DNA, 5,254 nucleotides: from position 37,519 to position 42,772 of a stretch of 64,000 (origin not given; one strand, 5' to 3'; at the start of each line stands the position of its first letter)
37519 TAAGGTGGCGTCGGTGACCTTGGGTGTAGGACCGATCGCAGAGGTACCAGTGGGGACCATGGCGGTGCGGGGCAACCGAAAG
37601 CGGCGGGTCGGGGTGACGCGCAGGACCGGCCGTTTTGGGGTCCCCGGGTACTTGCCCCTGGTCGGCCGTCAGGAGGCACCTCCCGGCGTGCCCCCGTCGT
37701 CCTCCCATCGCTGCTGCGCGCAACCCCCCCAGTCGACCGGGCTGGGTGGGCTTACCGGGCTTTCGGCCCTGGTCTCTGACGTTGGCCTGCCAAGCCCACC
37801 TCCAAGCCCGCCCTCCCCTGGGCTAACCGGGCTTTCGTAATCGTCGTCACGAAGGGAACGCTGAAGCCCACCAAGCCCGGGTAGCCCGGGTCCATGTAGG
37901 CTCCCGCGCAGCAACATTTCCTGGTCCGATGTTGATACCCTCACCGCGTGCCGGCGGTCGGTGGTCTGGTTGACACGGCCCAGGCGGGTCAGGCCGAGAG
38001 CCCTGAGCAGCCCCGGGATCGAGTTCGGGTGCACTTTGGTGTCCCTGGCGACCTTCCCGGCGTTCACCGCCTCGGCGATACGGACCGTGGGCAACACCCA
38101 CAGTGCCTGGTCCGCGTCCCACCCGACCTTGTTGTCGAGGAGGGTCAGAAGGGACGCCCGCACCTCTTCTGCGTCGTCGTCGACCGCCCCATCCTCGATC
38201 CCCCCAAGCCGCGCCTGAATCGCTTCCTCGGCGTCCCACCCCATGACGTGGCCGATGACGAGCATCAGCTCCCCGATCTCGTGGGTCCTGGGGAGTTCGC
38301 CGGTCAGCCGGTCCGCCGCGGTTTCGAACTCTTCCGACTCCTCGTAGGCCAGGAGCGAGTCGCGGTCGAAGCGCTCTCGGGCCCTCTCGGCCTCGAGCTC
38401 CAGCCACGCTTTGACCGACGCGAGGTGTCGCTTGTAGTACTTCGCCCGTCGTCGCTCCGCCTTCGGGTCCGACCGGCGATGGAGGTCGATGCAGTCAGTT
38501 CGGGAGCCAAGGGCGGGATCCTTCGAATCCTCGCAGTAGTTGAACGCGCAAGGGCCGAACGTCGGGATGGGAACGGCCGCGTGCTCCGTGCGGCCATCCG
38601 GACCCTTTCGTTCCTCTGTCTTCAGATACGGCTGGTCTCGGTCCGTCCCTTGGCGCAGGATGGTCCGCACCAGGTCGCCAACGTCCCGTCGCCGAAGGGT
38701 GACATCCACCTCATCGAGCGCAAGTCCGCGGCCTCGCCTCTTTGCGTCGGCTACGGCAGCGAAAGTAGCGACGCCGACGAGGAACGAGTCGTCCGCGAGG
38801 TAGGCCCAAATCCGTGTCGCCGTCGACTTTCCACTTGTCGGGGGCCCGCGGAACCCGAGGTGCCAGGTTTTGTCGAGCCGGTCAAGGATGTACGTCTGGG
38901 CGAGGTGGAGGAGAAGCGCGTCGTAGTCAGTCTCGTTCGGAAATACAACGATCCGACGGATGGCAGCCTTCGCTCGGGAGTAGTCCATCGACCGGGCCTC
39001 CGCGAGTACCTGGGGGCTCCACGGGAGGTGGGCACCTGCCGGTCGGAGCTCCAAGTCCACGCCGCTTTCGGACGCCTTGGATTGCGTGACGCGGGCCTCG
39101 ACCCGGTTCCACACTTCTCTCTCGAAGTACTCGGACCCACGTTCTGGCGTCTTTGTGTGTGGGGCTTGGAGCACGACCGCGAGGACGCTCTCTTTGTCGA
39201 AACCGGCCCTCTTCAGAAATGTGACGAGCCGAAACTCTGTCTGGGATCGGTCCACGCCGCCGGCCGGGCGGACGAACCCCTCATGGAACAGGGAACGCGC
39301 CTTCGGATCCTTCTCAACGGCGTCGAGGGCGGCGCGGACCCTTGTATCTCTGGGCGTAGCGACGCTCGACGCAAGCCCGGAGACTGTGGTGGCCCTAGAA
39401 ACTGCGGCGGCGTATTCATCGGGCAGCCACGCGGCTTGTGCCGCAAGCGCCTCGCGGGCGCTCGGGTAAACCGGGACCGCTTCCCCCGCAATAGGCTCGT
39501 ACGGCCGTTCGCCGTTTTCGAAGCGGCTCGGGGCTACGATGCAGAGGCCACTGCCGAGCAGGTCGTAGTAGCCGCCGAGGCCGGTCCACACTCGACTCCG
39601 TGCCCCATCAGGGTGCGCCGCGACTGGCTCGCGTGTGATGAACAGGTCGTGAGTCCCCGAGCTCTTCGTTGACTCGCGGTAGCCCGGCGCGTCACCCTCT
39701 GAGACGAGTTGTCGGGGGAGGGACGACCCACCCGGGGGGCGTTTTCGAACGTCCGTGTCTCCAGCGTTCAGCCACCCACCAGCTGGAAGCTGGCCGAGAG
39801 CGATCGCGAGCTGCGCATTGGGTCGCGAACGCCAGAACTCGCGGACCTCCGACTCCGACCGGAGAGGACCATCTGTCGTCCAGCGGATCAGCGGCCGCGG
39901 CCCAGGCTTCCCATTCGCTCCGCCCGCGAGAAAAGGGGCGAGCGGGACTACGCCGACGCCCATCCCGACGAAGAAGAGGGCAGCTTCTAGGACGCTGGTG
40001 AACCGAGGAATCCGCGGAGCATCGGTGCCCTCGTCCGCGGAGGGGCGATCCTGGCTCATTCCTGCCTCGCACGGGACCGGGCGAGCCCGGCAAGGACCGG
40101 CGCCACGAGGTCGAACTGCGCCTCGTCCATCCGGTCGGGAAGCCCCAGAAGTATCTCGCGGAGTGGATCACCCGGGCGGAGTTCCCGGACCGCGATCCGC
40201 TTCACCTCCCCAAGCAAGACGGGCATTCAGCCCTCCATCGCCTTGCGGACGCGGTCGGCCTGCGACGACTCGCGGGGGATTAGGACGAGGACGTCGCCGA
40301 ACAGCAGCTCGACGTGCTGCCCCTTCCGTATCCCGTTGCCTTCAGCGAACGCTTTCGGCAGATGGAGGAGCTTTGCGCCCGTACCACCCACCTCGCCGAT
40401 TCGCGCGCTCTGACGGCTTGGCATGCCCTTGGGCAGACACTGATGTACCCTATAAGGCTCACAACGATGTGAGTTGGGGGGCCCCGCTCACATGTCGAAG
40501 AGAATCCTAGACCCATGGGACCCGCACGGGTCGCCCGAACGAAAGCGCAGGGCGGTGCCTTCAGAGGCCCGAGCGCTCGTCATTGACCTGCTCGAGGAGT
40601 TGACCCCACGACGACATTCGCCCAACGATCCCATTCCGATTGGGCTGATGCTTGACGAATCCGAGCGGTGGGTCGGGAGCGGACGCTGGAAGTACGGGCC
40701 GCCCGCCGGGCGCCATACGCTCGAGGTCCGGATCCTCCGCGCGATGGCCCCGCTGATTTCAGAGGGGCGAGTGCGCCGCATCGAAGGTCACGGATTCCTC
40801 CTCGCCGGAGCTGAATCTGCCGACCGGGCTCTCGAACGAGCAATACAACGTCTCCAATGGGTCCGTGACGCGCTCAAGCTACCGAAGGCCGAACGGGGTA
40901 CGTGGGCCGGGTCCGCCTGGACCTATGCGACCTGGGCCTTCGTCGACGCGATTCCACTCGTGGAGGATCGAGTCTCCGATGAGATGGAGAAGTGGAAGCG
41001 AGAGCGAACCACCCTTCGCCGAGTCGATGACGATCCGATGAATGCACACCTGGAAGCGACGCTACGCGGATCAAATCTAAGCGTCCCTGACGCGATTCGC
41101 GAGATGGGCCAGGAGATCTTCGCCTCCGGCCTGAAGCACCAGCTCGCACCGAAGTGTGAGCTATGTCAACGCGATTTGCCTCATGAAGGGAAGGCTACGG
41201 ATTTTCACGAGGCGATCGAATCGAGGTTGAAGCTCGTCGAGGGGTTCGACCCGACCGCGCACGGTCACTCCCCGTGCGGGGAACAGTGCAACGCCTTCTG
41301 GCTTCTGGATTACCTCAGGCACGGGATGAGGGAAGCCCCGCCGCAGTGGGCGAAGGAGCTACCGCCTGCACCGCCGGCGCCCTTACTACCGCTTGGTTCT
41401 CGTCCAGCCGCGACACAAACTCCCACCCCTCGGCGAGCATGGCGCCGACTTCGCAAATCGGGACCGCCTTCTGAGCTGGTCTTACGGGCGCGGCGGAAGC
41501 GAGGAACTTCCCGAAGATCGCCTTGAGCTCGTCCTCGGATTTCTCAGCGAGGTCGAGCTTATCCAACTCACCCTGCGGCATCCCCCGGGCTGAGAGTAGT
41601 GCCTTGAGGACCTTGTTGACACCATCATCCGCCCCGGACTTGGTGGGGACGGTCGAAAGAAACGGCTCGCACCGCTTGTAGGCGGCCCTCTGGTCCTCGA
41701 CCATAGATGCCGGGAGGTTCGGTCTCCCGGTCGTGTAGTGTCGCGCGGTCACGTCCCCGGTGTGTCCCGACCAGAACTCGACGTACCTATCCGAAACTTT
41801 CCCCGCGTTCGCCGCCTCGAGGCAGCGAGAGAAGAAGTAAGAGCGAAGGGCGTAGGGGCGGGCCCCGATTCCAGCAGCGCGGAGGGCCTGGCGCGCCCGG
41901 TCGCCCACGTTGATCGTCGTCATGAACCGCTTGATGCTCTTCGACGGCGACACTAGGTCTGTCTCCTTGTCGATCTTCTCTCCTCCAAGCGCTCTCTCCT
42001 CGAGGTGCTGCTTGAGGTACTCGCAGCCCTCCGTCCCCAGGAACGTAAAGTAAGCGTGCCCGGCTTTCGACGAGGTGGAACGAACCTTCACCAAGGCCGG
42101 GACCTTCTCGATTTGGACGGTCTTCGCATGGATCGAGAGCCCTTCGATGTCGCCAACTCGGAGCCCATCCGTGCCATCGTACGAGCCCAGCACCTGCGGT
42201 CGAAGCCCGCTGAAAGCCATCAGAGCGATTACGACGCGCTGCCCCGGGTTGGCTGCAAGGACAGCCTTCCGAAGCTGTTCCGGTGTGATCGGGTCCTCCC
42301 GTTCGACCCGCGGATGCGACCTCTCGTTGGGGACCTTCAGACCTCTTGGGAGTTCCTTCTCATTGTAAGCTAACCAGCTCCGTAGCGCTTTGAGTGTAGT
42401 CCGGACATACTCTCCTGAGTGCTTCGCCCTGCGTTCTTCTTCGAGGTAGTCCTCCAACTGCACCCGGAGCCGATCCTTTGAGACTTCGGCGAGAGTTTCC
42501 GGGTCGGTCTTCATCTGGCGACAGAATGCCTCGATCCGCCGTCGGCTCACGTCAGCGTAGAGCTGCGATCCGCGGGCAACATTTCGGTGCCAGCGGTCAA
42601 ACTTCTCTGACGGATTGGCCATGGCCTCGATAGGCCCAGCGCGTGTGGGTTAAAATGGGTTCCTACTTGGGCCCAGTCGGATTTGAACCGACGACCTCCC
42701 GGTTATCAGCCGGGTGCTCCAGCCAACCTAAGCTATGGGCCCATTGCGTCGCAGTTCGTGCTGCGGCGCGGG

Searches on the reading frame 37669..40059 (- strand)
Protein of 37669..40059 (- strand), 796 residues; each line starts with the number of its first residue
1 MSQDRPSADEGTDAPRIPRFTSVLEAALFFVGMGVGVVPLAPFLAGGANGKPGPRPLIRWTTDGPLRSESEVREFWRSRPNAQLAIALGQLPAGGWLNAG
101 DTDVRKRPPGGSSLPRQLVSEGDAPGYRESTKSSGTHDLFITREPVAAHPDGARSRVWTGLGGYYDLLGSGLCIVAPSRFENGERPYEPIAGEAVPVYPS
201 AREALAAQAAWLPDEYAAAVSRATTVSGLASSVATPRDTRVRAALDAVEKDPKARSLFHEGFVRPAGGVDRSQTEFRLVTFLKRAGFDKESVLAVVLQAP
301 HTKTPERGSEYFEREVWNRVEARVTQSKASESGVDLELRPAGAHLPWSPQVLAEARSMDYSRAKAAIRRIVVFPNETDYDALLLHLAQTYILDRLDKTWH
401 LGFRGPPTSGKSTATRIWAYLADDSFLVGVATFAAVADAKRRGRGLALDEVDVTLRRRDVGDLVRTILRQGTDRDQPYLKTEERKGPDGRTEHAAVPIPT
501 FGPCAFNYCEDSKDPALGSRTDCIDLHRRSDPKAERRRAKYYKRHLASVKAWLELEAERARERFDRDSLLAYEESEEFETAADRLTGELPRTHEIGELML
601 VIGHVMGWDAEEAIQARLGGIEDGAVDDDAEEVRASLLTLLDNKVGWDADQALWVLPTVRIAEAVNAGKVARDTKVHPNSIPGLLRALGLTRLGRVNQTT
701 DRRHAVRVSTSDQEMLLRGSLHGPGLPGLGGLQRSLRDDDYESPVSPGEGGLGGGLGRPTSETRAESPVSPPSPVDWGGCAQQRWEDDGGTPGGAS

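Call 72: search_protein_families(library=pfam, proteins=[window:37669-40059:-], max_evalue=0.001)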
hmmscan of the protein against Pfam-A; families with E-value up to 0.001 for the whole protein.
window:37669-40059:- (796 aa): 1 family
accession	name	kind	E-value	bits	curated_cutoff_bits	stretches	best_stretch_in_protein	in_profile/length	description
PF09250.16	Prim-Pol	-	4.7e-09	37.3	22.8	1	29-195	3-152/158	Bifunctional DNA primase/polymerase, N-terminal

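Call 76: search_protein_families(library=phrogs, proteins=[window:37669-40059:-], max_evalue=0.01)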
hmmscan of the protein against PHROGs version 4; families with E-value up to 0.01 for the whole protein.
window:37669-40059:- (796 aa): 1 family
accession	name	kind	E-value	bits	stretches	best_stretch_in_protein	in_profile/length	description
phrog_1156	-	DNA, RNA and nucleotide metabolism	4.5e-07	29.8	1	21-237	11-200/855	DNA primase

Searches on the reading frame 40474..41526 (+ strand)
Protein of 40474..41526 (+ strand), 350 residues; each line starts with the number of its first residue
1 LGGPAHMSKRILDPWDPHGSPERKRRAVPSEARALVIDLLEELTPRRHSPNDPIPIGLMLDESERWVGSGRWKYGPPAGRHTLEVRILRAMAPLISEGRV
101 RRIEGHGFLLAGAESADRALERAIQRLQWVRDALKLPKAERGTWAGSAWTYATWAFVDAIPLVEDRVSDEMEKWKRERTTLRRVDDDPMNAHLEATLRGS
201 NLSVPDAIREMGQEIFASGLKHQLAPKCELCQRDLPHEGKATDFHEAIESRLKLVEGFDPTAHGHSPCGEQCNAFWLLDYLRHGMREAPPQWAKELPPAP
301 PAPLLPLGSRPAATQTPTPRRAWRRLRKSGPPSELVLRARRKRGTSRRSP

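Call 72: search_protein_families(library=pfam, proteins=[window:40474-41526:+], max_evalue=0.001)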
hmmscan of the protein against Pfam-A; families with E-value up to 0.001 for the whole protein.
window:40474-41526:+ (350 aa): 0 families

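Call 76: search_protein_families(library=phrogs, proteins=[window:40474-41526:+], max_evalue=0.01)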
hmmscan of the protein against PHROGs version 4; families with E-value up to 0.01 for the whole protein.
window:40474-41526:+ (350 aa): 1 family
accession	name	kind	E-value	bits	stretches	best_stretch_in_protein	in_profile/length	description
phrog_4090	-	unknown function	0.0086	16.8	0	131-159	11-39/71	-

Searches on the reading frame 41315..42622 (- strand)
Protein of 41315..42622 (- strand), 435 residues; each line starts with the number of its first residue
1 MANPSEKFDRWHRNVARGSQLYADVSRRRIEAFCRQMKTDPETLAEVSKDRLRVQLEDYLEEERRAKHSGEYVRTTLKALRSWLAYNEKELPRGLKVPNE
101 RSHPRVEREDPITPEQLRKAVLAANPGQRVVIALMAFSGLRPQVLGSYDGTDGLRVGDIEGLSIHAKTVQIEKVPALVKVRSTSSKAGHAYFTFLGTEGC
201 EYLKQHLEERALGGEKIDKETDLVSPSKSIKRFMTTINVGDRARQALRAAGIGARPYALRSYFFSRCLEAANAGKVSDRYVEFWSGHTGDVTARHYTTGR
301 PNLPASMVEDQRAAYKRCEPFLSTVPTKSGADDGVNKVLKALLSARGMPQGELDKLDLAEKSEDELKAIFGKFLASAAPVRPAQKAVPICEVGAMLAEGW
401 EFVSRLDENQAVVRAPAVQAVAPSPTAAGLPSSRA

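Call 72: search_protein_families(library=pfam, proteins=[window:41315-42622:-], max_evalue=0.001)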
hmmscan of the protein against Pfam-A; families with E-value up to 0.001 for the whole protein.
window:41315-42622:- (435 aa): 0 families

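Call 73: search_protein_families(library=padloc, proteins=[window:41315-42622:-], max_evalue=0.001)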
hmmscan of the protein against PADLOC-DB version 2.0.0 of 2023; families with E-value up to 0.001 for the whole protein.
window:41315-42622:- (435 aa): 0 families

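Call 76: search_protein_families(library=phrogs, proteins=[window:41315-42622:-], max_evalue=0.01)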
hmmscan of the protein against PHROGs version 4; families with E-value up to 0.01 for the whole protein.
window:41315-42622:- (435 aa): 2 families
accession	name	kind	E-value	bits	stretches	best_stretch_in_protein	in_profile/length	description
phrog_1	-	integration and excision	1.1e-10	42.4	2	8-142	170-303/611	integrase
phrog_216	-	integration and excision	0.0016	18.6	0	153-297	87-222/301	integrase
